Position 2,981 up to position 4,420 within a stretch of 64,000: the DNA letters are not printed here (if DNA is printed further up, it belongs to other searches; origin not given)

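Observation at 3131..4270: NifB-like gene after nifK has lost the radical-SAM CX3CX2C motif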

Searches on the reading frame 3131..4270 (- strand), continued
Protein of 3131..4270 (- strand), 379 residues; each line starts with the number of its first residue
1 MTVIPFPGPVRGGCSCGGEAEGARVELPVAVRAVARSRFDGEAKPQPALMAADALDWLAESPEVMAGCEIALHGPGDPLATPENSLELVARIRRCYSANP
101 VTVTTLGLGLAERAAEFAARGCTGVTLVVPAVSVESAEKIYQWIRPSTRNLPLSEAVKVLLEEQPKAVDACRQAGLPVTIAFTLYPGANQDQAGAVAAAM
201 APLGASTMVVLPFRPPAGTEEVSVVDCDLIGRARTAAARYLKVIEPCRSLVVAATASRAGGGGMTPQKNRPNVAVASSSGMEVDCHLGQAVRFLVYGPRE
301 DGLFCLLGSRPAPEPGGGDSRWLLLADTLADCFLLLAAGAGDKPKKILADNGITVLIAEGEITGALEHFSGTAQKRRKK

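Call 19: find_related_loci(query=A1, collection=genome_contigs, flank=10000)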
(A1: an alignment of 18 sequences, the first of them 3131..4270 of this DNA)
Query A1 (379 aa) in genome_contigs; peptide patterns used: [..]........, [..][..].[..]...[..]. (x = any residue, [..] = any of these).
392 stretches matched a pattern; 274 encode a relative of the query (tblastn E <= 1e-3); the best 80 are kept; 80 distinct loci.
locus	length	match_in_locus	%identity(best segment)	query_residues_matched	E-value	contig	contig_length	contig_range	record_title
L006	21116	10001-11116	48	1-367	4e-98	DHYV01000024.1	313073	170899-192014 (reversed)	MAG TPA_asm: Desulfobulbaceae bacterium UBA5121 UBA5121_contig_95, whole genome shotgun sequence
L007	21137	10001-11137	45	1-378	3e-91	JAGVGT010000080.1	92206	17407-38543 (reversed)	MAG: Deltaproteobacteria bacterium isolate DeMMO2_17 c_000000109375, whole genome shotgun sequence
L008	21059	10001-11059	46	24-367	4e-89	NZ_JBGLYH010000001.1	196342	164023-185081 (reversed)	Pseudodesulfovibrio karagichevae strain 9FUS NODE_1_length_196342_cov_63.916235, whole genome shotgun sequence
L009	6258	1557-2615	44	20-367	4e-88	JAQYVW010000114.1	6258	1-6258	MAG: Desulfurivibrionaceae bacterium isolate SF_100_bin10 SF_100_bin.10.orig_100_contig-145_28022, whole genome shotgun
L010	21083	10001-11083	48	9-367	4e-86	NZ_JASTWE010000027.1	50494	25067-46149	Pseudodesulfovibrio pelocollis strain SB368 27, whole genome shotgun sequence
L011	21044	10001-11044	49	24-367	1e-85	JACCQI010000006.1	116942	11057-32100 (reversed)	MAG: Desulfovibrionaceae bacterium isolate MIC098Bin4 NODE_39_length_116942_cov_18.751264, whole genome shotgun sequence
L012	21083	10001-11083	44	21-378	5e-85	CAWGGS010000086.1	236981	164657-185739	MAG: uncultured delta proteobacterium isolate MFD02923.bin.1.89 genome assembly, contig: contig_6076, whole genome shotg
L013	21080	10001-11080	45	13-367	1e-84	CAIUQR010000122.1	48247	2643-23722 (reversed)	MAG: uncultured delta proteobacterium isolate VK4_bin-1304 genome assembly, contig: bin-1304:122/155, whole genome shotg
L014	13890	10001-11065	44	13-367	1e-84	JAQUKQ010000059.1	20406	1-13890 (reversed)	MAG: Desulfobulbaceae bacterium isolate STD1_110 NODE_5877_length_20406_cov_4.894867_Sandtown_D1, whole genome shotgun s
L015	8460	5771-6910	43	1-379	1e-84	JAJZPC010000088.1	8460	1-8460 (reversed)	MAG: Deltaproteobacteria bacterium isolate SKS1.bin10 NODE_14791_length_8460_cov_4.834753, whole genome shotgun sequence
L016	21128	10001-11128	43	1-379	2e-84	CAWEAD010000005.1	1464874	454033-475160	MAG: uncultured delta proteobacterium isolate MFD05684.bin.1.22 genome assembly, contig: contig_16785, whole genome shot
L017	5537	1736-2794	45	24-367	2e-84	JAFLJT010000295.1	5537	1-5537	MAG: Pseudodesulfovibrio sp. isolate MC-06 c_000000916969, whole genome shotgun sequence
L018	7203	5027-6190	41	1-378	2e-84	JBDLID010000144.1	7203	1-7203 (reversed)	MAG: Thermodesulfobacteriota bacterium isolate MAG013 MAG013_144, whole genome shotgun sequence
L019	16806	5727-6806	43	11-367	5e-84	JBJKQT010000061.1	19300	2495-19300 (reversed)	MAG: Desulfocapsaceae bacterium isolate Bin_41 S1Ck127_819112_flag_0_multi_20.3645_len_19300, whole genome shotgun seque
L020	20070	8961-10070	41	1-367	5e-84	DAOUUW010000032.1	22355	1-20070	MAG TPA_asm: Deltaproteobacteria bacterium isolate CSMAG_833 CSMAG_833_k141_1742258_length_22355_cov_32.2491, whole geno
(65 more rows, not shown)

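Call 33: search_dna_similar(query=window:3131-4270:-, collection=plasmids, mode=protein, max_rows=15)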
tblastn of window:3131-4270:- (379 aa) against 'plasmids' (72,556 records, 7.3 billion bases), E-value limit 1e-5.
Records with a match: 5; places in all: 5; records where one place covers at least 80% of the query: 0.
Best place of each record, by identity: <60% 5.
By first word of the organism name: Nitratidesulfovibrio 4; Pseudanabaena 1.
By predicted mobility (MOB-suite, as given by PLSDB): non-mobilizable 5.
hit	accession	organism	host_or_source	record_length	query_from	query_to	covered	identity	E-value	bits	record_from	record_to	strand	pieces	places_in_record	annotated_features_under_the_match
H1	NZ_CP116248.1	Nitratidesulfovibrio vulgaris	swine finishing facility waste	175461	74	371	79%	28.9%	5e-22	105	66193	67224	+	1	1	radical SAM protein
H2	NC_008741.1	Nitratidesulfovibrio vulgaris DP4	-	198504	74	372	79%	28.6%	1e-21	104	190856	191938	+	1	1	radical SAM protein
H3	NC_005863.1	Nitratidesulfovibrio vulgaris str. Hildenborough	-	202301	74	297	59%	29.5%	1e-13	80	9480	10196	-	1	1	none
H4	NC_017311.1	Nitratidesulfovibrio vulgaris RCH1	-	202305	74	297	59%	29.5%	1e-13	80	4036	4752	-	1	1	none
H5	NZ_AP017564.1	Pseudanabaena sp. ABRG5-3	-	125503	74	186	30%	30.8%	6e-6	56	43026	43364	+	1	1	nifB: nitrogenase cofactor biosynthesis protein NifB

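Call 40: predict_structure(alignment_id=A2)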
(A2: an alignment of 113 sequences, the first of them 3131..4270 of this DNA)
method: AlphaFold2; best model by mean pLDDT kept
length: 379 residues; sequences in the alignment: 113
mean_pLDDT: 82.1   pTM: 0.69
mean pLDDT of the five models: 82.1, 81.5, 81.2, 80.2, 78.2
residues with pLDDT >= 90: 186; 70-90: 109; 50-70: 38; < 50: 46
segments of 3 or more residues with pLDDT < 50: 1-20, 256-266, 277-283, 373-379
pLDDT, mean of each block of 10 residues (from residue 1): 38 38 88 94 86 91 87 93 97 96 98 98 98 98 92 97 98 98 96 98 98 86 83 98 91 58 49 56 51 72 72 80 87 77 87 82 63 44
secondary structure, 60 per line:
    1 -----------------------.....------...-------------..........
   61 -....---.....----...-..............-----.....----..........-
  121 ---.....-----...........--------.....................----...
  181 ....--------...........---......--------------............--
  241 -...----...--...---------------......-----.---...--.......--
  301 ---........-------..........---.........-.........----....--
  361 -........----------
elements in order: E24-28 E35-37 H51-60 H62-65 E69-73 H82-95 E101-105 H110-119 E124-128 H134-140 E141-144 H153-173 E178-184 H193-203 E207-212 H227-238 E242-244 E249-251 E272-277 E292-298 E304-311 H319-328 E332-337 H342-350 E355-358 H362-369

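Call 42: fold_search(model_id=the predicted structure, library=pdb)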
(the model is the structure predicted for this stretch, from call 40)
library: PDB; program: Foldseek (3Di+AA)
matches with E <= 10: 1724; with E <= 0.001: 322
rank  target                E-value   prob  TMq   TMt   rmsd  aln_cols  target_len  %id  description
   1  7jmb_A                8.5e-19  1.00  0.54  0.76   3.2       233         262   27  Crystal structure of Nitrogenase iron-molybdenum cofactor biosynthesis enzyme NifB from Methanothermobacter thermautot (released 2020-10-28)
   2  7bi7_B                2.8e-18  1.00  0.55  0.75   3.3       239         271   27  An Unexpected P-Cluster like Intermediate En Route to the Nitrogenase FeMo-co (released 2021-03-10)
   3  6y1x_A                3.0e-18  1.00  0.53  0.78   3.4       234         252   23  X-ray structure of the radical SAM protein NifB, a key nitrogenase maturating enzyme (released 2020-06-17)
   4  7jma                  7.2e-18  1.00  0.52  0.90   2.4       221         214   28  Crystal structure of the apo form of Nitrogenase iron-molybdenum cofactor biosynthesis enzyme NifB from Methanothermobac (released 2020-10-28)
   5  7bi7_A                2.2e-17  1.00  0.54  0.72   3.4       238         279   27  An Unexpected P-Cluster like Intermediate En Route to the Nitrogenase FeMo-co (released 2021-03-10)
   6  3c8f                  1.3e-09  1.00  0.42  0.63   4.4       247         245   12  4Fe-4S-Pyruvate formate-lyase Activating Enzyme with partially disordered AdoMet (released 2008-10-28)
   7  6efn                  2.4e-09  1.00  0.44  0.44   4.6       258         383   16  Structure of a RiPP maturase, SkfB (released 2018-10-24)
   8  8fo0                  1.0e-08  1.00  0.43  0.63   4.7       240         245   12  The structure of a crystallizable variant of E. coli pyruvate formate-lyase activating enzyme bound to a partially cleav (released 2023-05-24)
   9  8vdw_B                2.5e-07  1.00  0.44  0.49   4.3       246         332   13  X-Ray Crystal Structure of the biotin synthase from V. parvula (released 2024-01-24)
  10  8vdw_A                2.5e-07  1.00  0.43  0.49   4.9       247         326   14  X-Ray Crystal Structure of the biotin synthase from V. parvula (released 2024-01-24)
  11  7vob                  3.2e-07  1.00  0.42  0.49   4.0       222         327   14  The crystal structure of a Radical SAM Enzyme BlsE involved in the Biosynthesis of Blasticidin S (released 2022-05-04)
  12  2fb2_A                3.6e-07  1.00  0.42  0.48   4.4       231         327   18  Structure of the MoaA Arg17/266/268/Ala triple mutant (released 2006-05-09)
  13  9dgw_C                5.8e-07  1.00  0.46  0.62   4.3       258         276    8  X-ray crystal structure of the Viperin-like enzyme from T. virens with bound CTP and SAM (released 2025-02-12)
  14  2fb2_B                6.2e-07  1.00  0.43  0.49   4.2       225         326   17  Structure of the MoaA Arg17/266/268/Ala triple mutant (released 2006-05-09)
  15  5vsm_A                6.2e-07  1.00  0.45  0.64   4.2       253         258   11  Crystal structure of viperin with bound [4Fe-4S] cluster, 5'-deoxyadenosine, and L-methionine (released 2017-06-14)
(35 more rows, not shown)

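Call 44: list_cluster_members(proteins=[P0001, P0002])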
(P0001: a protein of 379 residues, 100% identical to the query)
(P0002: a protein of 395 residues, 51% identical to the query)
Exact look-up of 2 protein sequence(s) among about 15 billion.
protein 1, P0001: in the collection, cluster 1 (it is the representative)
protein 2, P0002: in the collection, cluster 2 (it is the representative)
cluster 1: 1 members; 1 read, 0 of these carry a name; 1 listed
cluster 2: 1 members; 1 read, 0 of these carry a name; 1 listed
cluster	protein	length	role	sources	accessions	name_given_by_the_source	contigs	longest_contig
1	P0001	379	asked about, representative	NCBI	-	-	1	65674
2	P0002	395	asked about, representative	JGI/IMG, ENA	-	-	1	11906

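Call 60: search_protein_representatives(alignment_id=A2)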
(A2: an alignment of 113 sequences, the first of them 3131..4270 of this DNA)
Query: 113 sequences, 385 profile positions. Proteins with E-value up to 0.001 (for the whole library): 1508; up to 1e-10: 774; up to 1e-30: 303. The best 150 are listed.
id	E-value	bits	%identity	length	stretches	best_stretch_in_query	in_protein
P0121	5.4e-166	568.8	-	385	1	1-385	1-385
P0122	2.0e-160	550.4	-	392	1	6-383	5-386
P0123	2.0e-148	510.9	-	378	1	20-385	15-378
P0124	6.3e-147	506.0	-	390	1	1-383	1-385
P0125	1.0e-146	505.3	-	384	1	1-385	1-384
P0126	1.7e-142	491.4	-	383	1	11-384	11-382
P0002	9.1e-142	489.0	-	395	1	1-378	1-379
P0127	4.4e-139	480.2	-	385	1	14-384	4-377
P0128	3.7e-138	477.1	-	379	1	19-384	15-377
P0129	2.3e-137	474.5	-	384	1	1-384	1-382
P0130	1.3e-135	468.8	-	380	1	18-384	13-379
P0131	1.9e-135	468.2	-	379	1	7-385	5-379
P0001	2.4e-133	461.3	-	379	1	1-384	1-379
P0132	1.6e-132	458.6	-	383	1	21-384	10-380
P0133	2.4e-132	458.0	-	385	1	4-384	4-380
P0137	8.0e-130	449.7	-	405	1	5-384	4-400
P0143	1.6e-124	432.2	-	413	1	5-383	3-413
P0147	3.9e-121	421.1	-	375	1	6-385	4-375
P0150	2.5e-120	418.5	-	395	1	6-383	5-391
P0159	1.5e-107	376.4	-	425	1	17-382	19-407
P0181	3.4e-79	283.1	-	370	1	22-379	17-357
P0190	7.7e-76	272.0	-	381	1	24-380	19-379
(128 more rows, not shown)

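Call 69: list_cluster_members(proteins=[P0123, P0128, P0132, P0137, P0143, P0147, P0150, P0159, P0181, P0190])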
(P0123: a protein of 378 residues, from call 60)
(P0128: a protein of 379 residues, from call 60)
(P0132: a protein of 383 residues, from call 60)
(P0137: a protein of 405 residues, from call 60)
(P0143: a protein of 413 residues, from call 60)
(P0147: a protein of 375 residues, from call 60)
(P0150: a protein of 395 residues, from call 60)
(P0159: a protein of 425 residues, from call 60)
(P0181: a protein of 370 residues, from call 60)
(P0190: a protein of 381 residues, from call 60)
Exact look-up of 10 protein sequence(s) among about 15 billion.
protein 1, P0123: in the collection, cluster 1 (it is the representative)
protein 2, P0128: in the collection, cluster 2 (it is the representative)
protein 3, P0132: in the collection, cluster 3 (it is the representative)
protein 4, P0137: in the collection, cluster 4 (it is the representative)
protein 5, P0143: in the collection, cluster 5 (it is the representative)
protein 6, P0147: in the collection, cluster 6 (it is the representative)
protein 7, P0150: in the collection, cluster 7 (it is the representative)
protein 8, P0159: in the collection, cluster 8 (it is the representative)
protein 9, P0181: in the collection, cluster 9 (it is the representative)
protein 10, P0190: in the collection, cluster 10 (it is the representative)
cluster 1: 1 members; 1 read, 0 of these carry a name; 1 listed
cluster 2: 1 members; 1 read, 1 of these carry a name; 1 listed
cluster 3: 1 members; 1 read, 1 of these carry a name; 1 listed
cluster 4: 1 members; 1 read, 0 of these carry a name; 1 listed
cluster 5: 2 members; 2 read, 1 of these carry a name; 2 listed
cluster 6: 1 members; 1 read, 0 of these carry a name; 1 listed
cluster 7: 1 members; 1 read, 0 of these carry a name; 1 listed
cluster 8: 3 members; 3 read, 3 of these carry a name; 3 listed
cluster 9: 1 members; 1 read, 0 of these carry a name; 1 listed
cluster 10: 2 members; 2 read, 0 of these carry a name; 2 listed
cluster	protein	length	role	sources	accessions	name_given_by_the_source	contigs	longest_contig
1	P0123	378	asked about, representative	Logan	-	-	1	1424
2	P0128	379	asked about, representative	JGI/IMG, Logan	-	nitrogen fixation protein NifB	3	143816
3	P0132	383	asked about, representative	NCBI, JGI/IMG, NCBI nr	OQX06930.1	MAG: hypothetical protein BWK76_25540 [Desulfobulbaceae bacterium A2]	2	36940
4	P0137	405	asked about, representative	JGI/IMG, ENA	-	-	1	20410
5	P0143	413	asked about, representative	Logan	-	-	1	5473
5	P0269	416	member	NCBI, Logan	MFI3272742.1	MAG: radical SAM protein [Pseudomonadota bacterium]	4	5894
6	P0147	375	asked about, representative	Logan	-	-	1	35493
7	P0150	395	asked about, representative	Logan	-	-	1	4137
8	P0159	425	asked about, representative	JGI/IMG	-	nitrogen fixation protein NifB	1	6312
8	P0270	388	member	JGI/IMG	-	nitrogen fixation protein NifB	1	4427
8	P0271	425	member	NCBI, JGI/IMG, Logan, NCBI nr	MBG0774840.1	MAG: radical SAM protein [Desulfovibrionaceae bacterium] | nitrogen fixation protein NifB | radical SAM protein [Desulfovibrionaceae bacterium]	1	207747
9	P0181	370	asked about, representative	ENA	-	-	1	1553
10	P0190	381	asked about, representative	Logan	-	-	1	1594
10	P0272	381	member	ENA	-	-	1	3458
